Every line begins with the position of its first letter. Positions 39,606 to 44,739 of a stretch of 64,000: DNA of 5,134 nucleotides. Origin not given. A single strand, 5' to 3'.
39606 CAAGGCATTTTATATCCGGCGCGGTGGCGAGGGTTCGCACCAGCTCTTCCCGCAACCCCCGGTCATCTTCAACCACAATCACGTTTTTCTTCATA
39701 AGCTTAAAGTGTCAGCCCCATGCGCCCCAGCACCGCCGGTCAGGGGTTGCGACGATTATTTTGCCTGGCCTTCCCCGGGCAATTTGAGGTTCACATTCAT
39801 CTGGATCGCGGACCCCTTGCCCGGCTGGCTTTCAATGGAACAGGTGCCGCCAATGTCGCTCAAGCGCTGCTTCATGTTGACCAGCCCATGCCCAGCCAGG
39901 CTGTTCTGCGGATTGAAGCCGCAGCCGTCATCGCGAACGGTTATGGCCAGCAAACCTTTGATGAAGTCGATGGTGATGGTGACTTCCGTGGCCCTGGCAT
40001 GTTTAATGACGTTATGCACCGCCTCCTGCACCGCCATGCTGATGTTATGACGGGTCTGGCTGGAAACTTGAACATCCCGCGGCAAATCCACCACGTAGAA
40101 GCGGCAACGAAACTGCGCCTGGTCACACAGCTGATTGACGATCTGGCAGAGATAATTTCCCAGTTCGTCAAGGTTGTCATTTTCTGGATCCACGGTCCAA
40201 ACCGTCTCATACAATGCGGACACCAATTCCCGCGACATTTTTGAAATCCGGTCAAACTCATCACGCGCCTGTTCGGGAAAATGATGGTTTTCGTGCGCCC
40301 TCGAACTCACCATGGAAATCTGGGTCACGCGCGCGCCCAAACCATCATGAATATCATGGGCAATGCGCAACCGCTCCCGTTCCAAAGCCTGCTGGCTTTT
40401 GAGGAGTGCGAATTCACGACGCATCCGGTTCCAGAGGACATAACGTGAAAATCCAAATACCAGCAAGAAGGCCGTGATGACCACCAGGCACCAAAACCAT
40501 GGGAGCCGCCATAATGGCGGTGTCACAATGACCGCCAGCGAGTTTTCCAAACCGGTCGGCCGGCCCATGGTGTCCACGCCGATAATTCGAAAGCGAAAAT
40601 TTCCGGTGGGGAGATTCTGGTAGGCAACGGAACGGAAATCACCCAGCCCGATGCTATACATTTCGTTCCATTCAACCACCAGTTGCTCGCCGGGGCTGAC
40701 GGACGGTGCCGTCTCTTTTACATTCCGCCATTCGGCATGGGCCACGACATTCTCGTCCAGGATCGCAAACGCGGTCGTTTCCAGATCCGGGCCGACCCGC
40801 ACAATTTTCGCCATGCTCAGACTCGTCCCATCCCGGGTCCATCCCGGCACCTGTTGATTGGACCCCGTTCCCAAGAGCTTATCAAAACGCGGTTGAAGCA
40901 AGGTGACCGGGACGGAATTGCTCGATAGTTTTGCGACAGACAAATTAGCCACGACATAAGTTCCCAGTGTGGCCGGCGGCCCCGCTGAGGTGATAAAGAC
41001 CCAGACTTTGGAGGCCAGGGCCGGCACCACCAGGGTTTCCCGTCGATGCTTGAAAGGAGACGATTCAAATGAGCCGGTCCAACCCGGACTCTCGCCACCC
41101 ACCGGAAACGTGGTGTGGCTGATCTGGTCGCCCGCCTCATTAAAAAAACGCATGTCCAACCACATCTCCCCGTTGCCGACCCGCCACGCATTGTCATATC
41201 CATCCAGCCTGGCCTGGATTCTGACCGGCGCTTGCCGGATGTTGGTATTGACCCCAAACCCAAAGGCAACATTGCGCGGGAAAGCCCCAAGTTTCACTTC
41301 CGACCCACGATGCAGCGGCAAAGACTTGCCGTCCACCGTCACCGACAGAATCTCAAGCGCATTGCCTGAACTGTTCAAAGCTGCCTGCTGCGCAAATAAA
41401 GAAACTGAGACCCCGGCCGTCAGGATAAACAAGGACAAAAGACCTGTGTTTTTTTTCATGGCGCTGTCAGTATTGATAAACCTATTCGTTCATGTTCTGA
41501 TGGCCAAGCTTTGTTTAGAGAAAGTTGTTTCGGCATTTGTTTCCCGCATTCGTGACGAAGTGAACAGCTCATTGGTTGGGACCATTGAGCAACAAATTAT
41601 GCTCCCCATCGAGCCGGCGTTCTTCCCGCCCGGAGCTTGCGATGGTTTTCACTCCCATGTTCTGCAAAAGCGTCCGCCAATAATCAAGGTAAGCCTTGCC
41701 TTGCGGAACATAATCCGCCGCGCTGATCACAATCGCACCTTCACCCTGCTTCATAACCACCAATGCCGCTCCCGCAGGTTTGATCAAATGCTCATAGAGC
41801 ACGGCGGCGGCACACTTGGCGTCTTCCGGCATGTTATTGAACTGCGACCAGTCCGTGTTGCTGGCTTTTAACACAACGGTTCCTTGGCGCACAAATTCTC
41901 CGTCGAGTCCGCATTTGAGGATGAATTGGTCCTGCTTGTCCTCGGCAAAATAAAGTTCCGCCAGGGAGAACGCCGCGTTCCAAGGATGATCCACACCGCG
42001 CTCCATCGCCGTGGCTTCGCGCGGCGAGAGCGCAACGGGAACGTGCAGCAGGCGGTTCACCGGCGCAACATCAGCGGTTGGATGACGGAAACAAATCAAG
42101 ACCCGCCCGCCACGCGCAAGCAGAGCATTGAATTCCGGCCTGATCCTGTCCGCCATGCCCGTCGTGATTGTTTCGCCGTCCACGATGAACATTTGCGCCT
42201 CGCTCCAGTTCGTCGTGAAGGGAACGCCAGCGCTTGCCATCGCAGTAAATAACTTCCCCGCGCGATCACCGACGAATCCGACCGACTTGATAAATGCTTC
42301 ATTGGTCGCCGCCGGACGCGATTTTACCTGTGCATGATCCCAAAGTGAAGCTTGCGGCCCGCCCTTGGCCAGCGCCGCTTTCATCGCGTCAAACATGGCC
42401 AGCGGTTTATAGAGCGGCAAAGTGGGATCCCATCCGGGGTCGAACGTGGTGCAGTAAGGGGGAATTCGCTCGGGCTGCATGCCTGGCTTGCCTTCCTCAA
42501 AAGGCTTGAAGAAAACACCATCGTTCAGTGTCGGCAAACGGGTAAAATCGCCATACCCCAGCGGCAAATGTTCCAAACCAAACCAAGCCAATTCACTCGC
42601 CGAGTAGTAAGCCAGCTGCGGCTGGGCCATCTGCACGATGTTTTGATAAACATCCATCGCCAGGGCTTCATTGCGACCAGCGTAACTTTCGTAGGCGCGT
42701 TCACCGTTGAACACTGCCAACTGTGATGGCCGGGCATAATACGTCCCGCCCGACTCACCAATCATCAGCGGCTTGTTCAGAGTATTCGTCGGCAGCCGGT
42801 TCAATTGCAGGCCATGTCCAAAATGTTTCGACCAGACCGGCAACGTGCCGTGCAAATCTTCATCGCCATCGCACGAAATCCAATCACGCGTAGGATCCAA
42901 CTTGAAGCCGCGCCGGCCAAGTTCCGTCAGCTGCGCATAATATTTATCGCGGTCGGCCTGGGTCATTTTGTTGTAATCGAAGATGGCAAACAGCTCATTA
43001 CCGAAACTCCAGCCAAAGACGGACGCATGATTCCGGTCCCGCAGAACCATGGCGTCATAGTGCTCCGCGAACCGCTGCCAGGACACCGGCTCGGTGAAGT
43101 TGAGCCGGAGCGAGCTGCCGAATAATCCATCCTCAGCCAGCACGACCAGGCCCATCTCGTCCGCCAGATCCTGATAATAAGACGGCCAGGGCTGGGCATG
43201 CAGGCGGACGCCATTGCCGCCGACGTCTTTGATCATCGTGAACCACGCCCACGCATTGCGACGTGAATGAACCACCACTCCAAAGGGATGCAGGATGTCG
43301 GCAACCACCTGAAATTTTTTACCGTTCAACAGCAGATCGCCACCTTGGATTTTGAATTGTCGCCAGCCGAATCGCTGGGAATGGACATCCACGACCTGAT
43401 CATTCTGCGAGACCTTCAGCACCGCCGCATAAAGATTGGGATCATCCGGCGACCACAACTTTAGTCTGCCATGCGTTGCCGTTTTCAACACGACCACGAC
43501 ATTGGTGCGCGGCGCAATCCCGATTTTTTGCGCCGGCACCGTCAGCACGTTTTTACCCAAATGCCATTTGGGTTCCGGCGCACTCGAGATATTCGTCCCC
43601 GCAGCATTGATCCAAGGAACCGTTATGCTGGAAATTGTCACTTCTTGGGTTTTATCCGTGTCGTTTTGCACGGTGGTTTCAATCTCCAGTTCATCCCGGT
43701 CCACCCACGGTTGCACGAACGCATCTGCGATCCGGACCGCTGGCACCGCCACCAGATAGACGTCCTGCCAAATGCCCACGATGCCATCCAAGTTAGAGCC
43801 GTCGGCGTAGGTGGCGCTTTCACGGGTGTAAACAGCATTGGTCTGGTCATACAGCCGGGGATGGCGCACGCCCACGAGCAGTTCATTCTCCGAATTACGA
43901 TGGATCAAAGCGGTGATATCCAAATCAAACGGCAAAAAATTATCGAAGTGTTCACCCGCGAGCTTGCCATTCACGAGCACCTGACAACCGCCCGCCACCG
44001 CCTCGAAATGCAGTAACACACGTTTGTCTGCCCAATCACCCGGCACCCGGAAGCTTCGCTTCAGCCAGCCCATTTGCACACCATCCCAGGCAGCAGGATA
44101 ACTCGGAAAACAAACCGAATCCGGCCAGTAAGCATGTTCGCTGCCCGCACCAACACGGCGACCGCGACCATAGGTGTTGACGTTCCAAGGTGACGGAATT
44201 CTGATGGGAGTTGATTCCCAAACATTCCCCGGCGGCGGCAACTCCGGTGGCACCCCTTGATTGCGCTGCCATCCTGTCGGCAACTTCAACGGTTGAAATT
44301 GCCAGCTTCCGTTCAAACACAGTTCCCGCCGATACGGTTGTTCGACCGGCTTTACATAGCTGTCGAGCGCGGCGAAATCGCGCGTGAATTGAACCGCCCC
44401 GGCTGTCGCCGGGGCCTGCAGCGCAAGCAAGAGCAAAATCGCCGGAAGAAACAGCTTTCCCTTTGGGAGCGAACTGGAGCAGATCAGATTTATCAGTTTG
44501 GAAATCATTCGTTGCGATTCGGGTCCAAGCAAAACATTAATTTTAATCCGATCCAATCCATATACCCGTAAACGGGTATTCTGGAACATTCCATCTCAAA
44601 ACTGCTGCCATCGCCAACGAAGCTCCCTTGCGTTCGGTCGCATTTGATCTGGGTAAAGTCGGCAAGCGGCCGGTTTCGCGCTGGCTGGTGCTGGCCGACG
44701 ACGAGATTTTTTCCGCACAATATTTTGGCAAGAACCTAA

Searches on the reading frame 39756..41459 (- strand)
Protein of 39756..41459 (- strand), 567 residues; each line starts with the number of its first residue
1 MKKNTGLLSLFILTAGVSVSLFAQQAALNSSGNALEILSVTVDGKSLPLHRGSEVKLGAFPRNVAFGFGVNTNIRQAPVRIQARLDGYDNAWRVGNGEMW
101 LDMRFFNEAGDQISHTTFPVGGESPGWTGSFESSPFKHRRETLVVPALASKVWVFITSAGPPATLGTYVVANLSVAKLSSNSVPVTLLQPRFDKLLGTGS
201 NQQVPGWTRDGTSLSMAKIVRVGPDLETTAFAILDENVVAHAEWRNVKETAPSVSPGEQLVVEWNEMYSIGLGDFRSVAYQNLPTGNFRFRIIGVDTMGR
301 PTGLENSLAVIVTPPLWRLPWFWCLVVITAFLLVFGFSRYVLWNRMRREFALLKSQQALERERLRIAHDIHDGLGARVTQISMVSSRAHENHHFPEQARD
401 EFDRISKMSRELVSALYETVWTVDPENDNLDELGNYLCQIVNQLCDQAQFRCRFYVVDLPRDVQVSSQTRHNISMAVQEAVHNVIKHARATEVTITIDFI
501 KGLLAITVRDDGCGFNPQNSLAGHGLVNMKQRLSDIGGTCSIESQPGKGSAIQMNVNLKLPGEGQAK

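Call 25: search_protein_families(library=pfam, proteins=[window:39756-41459:-], max_evalue=0.001)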
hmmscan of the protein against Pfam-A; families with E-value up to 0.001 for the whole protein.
window:39756-41459:- (567 aa): 4 families
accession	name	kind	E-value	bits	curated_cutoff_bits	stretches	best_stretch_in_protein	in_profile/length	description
PF02518.31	HATPase_c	-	1.7e-13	51.4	26.4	1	473-558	6-109/111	Histidine kinase-, DNA gyrase B-, and HSP90-like ATPase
PF07730.19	HisKA_3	-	4e-10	40.5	24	1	362-426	1-66/68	Histidine kinase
PF13581.12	HATPase_c_2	-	7.3e-08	32.9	27.4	1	453-520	12-84/127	Histidine kinase-like ATPase domain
PF13589.12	HATPase_c_3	-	0.00092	19.7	25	0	474-528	4-58/137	Histidine kinase-, DNA gyrase B-, and HSP90-like ATPase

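Call 51: search_protein_families(library=ncbifam, proteins=[window:39756-41459:-], max_evalue=0.001)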
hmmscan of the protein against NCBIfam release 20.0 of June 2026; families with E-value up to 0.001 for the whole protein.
window:39756-41459:- (567 aa): 12 families
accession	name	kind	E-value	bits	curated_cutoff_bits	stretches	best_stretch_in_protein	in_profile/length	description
NF008649.0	PRK11644.1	equivalog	2.2e-19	69.6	408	1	358-552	299-492/499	signal transduction histidine-protein kinase/phosphatase UhpB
NF052443.1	SensHisKinMctS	equivalog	1.6e-18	66.3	700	1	326-553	209-443/457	two-component system sensor histidine kinase MctS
NF052531.1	Strep_LiaS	equivalog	7.8e-18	64.8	450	1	351-557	121-326/328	envelope stress sensor histidine kinase LiaS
NF047786.1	his_kin_MadS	equivalog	5.6e-17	62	500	1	345-547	213-424/434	MadS family sensor histidine kinase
NF008184.0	PRK10935.1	equivalog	2.1e-15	56.4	553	1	355-556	356-557/565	nitrate/nitrite two-component system sensor histidine kinase NarQ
NF047322.1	HK_morpho_MacS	equivalog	3.4e-15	56.1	300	1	343-556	163-366/367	MacS family sensor histidine kinase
NF007896.0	PRK10600.1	equivalog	7.8e-15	54.5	578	1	358-554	386-581/598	nitrate/nitrite two-component system sensor histidine kinase NarX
TIGR02916.1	PEP_his_kin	equivalog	4.3e-07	28.9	300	1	352-554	466-676/679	XrtA/PEP-CTERM system histidine kinase PrsK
NF040691.1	MtrAB_MtrB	equivalog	1.1e-06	28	450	1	420-519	338-434/507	MtrAB system histidine kinase MtrB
TIGR01925.2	spIIAB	equivalog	5.1e-05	23.2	135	1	453-516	18-85/137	anti-sigma F factor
NF033792.0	ActS_PrrB_HisK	equivalog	7.7e-05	21.7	350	1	313-518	149-356/423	ActS/PrrB/RegB family redox-sensitive histidine kinase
NF003144.0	PRK04069.1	equivalog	0.00019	20.8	145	1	472-533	42-107/161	anti-sigma B factor RsbW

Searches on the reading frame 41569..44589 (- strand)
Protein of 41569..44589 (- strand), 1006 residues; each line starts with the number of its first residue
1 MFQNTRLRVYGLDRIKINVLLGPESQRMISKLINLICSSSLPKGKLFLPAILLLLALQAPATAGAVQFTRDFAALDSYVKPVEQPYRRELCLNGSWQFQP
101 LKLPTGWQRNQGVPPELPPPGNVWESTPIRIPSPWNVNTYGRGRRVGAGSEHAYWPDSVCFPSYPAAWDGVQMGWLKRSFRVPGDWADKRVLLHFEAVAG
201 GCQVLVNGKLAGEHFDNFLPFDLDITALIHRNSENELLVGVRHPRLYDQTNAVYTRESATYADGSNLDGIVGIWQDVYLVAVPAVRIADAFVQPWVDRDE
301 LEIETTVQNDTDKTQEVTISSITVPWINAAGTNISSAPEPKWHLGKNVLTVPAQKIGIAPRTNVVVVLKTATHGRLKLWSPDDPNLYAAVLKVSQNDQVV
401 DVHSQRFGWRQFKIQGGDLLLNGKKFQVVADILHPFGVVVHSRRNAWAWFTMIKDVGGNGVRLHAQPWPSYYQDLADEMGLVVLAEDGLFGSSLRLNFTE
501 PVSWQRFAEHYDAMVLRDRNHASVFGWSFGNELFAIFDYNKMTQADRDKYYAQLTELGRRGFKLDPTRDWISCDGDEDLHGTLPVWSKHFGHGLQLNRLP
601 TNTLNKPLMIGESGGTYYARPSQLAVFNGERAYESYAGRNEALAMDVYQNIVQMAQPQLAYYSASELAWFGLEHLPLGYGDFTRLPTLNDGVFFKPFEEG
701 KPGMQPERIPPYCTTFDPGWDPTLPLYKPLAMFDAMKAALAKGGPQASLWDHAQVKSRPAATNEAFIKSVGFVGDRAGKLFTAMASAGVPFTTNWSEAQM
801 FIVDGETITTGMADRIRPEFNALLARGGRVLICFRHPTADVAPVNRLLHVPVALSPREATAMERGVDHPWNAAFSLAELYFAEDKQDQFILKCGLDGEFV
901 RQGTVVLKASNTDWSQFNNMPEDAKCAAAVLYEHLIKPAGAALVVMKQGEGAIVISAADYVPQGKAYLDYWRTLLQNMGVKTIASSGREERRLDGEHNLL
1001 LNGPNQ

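Call 26: search_protein_families(library=pfam, proteins=[window:41569-44589:-], max_evalue=0.001)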
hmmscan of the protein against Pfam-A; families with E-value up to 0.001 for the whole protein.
window:41569-44589:- (1006 aa): 4 families
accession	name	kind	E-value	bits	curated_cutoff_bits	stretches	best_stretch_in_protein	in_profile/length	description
PF02837.24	Glyco_hydro_2_N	-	1e-12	48.8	28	1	92-283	4-169/169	Glycosyl hydrolases family 2, sugar binding domain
PF00703.27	Glyco_hydro_2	-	2.3e-12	48.1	23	1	285-410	1-109/109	Glycosyl hydrolases family 2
PF02836.23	Glyco_hydro_2_C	-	1e-09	38.5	21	1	414-554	3-157/302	Glycosyl hydrolases family 2, TIM barrel domain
PF22666.2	Glyco_hydro_2_N2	-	5.9e-07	30.1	27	1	174-250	50-126/167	Glycosyl hydrolase 2 galactose-binding domain-like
